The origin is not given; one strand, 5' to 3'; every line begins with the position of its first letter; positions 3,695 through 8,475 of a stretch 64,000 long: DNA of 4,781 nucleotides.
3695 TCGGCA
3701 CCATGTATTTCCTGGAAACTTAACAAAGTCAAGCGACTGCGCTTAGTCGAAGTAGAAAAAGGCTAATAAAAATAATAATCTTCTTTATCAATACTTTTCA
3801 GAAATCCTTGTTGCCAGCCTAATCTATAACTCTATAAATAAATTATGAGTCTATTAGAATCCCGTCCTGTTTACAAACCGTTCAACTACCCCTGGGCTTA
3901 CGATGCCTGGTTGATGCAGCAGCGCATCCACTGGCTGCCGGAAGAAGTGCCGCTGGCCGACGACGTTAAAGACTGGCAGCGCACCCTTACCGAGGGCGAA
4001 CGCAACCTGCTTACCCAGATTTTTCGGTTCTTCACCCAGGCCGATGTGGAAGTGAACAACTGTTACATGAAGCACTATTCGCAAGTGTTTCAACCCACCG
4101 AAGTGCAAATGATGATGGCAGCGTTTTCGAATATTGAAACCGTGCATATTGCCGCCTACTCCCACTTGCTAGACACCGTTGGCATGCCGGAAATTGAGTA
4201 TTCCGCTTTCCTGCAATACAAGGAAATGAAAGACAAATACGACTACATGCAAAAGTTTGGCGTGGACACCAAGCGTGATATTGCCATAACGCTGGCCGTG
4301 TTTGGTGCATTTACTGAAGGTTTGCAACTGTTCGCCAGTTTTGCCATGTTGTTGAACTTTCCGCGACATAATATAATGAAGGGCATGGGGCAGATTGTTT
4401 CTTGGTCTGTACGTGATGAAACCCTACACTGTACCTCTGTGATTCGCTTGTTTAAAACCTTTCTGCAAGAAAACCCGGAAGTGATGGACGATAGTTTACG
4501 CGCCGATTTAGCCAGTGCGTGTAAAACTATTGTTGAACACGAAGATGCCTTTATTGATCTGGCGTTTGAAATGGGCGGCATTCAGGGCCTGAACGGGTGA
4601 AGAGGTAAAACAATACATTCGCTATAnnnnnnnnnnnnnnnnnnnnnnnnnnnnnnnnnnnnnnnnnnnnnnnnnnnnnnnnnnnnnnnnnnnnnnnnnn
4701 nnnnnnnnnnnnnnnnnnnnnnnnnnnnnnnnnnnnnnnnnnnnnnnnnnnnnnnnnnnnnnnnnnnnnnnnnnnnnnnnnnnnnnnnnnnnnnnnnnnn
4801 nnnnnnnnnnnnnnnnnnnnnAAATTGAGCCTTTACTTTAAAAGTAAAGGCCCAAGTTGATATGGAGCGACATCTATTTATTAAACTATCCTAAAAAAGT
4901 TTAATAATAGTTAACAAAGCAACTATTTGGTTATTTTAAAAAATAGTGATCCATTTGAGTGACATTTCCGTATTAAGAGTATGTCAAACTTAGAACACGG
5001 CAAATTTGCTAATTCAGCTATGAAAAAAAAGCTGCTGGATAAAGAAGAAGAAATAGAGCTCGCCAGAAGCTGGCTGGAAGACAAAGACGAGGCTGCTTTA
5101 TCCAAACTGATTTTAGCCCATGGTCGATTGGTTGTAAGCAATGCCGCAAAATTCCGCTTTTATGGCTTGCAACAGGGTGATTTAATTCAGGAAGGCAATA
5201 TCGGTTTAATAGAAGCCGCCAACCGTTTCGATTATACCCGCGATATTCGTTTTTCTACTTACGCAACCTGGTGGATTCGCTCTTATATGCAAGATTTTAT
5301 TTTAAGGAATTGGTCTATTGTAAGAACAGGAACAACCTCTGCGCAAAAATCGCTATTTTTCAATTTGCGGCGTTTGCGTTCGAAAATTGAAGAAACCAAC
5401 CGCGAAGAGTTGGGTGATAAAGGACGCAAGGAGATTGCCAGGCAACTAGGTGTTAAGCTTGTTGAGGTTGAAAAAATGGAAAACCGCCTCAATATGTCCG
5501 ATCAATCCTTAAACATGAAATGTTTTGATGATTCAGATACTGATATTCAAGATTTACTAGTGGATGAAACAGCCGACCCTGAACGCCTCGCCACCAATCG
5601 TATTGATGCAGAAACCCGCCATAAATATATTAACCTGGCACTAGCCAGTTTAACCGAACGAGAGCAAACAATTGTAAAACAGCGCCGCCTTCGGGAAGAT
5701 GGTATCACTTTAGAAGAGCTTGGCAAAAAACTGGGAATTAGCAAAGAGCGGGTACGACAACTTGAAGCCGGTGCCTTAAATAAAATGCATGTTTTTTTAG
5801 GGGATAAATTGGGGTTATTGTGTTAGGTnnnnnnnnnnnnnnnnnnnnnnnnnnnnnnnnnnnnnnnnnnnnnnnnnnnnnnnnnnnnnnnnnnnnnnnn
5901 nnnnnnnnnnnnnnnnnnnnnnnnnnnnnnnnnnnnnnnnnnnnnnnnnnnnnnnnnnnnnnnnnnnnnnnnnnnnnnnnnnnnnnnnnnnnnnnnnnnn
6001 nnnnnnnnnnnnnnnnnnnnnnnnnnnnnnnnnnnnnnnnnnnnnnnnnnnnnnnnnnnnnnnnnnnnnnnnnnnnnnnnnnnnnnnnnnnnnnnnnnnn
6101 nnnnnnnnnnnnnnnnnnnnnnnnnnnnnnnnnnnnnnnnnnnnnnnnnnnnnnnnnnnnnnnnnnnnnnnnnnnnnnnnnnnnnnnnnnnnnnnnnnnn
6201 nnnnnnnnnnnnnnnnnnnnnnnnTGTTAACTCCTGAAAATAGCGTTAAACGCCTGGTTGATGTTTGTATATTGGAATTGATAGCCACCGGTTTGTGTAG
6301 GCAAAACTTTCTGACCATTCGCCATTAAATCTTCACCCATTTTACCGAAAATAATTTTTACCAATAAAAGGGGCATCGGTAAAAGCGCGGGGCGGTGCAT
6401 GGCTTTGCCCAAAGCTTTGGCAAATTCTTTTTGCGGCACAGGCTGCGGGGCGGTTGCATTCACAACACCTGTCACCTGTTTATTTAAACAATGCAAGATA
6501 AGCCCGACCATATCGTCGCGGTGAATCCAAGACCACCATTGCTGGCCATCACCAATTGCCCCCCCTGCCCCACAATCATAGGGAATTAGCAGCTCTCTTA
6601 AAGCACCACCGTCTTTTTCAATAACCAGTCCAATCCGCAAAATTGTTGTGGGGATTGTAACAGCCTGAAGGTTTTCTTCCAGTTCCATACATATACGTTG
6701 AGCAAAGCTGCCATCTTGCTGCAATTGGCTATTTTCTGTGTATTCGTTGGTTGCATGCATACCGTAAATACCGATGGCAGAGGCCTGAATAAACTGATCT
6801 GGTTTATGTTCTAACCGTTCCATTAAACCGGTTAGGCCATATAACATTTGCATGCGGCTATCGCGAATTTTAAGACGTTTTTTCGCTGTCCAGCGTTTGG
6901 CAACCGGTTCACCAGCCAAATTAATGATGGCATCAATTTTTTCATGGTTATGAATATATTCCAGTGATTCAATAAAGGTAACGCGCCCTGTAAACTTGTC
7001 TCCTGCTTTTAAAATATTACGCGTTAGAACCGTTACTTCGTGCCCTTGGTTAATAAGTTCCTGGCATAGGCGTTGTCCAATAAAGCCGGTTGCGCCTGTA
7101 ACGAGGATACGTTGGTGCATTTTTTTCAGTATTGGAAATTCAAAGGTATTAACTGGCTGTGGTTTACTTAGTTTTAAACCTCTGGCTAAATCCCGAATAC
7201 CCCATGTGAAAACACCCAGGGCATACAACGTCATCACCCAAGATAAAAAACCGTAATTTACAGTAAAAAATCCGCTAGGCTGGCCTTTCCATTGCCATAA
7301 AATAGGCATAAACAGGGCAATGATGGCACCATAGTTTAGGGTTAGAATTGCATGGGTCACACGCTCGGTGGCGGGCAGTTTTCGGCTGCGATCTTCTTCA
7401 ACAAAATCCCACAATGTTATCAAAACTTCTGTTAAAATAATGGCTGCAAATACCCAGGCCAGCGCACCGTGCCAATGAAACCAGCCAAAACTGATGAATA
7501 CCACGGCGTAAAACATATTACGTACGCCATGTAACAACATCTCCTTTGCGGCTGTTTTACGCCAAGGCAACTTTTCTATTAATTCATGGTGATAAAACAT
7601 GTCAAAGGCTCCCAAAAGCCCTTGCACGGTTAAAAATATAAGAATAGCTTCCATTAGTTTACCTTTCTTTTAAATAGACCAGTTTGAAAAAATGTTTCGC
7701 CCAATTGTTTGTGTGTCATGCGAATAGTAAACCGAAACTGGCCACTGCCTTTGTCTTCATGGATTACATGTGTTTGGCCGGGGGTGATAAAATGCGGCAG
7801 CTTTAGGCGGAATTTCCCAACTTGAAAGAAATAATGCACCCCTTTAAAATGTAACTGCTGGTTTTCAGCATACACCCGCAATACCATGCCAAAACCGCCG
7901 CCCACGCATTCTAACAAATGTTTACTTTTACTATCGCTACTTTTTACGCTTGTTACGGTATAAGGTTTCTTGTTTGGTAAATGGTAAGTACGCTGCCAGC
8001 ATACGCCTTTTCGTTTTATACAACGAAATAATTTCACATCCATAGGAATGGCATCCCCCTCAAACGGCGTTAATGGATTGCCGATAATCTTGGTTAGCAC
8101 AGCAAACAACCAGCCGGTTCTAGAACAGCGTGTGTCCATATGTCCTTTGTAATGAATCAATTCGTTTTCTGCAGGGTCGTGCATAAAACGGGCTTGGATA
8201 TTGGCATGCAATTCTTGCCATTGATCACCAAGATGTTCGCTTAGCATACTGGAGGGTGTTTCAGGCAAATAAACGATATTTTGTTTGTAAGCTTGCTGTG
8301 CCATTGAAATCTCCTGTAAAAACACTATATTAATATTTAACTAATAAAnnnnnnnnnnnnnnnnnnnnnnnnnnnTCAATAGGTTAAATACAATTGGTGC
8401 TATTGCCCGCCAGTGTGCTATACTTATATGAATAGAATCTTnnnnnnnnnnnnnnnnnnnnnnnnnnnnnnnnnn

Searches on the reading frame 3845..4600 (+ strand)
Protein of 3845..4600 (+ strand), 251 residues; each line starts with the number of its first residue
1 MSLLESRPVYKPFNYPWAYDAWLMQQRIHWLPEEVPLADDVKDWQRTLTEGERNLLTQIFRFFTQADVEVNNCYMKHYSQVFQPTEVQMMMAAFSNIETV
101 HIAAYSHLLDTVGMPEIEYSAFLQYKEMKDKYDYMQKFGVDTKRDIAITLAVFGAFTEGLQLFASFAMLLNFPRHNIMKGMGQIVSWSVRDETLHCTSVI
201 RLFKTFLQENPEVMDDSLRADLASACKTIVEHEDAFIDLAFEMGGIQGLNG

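Call 82: search_protein_families(library=pfam, proteins=[window:3845-4600:+], max_evalue=0.01)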
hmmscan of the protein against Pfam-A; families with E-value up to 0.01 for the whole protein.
window:3845-4600:+ (251 aa): 1 family
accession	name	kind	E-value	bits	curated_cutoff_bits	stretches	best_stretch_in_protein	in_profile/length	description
PF00268.27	Ribonuc_red_sm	-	4.3e-63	213.7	33.6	1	9-250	3-249/281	Ribonucleotide reductase, small chain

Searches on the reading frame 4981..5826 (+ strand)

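Call 82: search_protein_families(library=pfam, proteins=[window:4981-5826:+], max_evalue=0.01)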
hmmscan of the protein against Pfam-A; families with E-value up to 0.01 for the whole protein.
window:4981-5826:+ (281 aa): 7 families
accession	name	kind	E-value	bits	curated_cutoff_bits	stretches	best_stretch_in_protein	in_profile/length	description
PF04542.20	Sigma70_r2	-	7.5e-17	61.3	24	1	43-111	1-69/71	Sigma-70 region 2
PF04545.22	Sigma70_r4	-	3e-15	55.9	24.1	1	220-269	1-48/50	Sigma-70, region 4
PF04539.22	Sigma70_r3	-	1.7e-06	28.4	25.3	1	150-202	24-76/78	Sigma-70 region 3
PF01381.28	HTH_3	-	1.3e-05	25.6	23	1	233-264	2-32/55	Helix-turn-helix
PF13560.12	HTH_31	-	0.00017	22.2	27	0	235-265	7-38/64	Helix-turn-helix domain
PF08281.18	Sigma70_r4_2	-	0.00018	21.5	25.7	0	216-260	3-45/54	Sigma-70, region 4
PF13413.12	HTH_25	-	0.0046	17.2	24.6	0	239-268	8-37/62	Helix-turn-helix domain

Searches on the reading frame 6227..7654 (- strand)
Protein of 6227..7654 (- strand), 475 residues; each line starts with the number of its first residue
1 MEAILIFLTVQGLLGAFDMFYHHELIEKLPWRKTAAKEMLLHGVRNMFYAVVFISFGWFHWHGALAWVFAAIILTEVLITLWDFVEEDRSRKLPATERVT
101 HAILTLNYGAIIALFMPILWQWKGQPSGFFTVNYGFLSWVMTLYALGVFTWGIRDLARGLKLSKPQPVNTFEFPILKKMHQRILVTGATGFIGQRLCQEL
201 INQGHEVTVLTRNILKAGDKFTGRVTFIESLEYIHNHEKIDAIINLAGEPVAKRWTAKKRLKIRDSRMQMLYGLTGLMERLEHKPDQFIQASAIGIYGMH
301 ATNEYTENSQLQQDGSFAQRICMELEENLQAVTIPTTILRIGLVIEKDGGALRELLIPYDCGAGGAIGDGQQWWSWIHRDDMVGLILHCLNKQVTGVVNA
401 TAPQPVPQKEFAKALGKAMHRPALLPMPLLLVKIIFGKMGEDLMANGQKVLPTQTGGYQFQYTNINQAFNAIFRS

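Call 82: search_protein_families(library=pfam, proteins=[window:6227-7654:-], max_evalue=0.01)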
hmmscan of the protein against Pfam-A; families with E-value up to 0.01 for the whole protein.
window:6227-7654:- (475 aa): 10 families
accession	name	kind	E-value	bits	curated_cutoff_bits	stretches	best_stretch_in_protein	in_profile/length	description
PF01370.27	Epimerase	-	1.7e-22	80.5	20.9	1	183-396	1-231/240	NAD dependent epimerase/dehydratase family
PF16363.11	GDP_Man_Dehyd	-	2.5e-08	34.2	27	1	184-312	1-148/332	GDP-mannose 4,6 dehydratase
PF08338.16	DUF1731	-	4.1e-08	33.2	27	1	428-472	2-47/47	Domain of unknown function (DUF1731)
PF13460.12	NAD_binding_10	-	3.5e-06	27.4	27.2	1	187-350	1-152/184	NAD(P)H-binding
PF05368.20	NmrA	-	1.7e-05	25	27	1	180-214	2-36/298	NmrA-like family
PF04321.23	RmlD_sub_bind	-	7.6e-05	22.4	27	1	182-346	2-153/287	RmlD substrate binding domain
PF14087.12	DUF4267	-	0.00066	20.1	27.8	1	31-111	30-106/110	Domain of unknown function (DUF4267)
PF07993.18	NAD_binding_4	-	0.0013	18.3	20.1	1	185-213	1-32/258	Male sterility protein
PF00106.31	adh_short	-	0.0019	18.1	26.6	1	182-213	2-33/195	short chain dehydrogenase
PF01073.25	3Beta_HSD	-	0.0029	17.1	22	1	184-210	1-29/280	3-beta hydroxysteroid dehydrogenase/isomerase family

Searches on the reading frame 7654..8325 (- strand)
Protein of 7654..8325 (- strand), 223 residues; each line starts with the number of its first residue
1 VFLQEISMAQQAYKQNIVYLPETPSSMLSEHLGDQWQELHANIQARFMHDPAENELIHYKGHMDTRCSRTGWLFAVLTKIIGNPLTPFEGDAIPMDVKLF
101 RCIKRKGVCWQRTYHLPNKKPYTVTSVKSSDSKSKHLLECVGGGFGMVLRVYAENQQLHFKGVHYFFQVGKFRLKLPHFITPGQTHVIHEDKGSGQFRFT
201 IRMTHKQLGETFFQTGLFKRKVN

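Call 82: search_protein_families(library=pfam, proteins=[window:7654-8325:-], max_evalue=0.01)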
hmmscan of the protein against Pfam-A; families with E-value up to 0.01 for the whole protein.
window:7654-8325:- (223 aa): 1 family
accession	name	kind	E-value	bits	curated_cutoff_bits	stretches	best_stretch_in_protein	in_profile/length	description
PF13761.12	DUF4166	-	1.5e-28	100.3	23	1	39-218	1-184/184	Domain of unknown function (DUF4166)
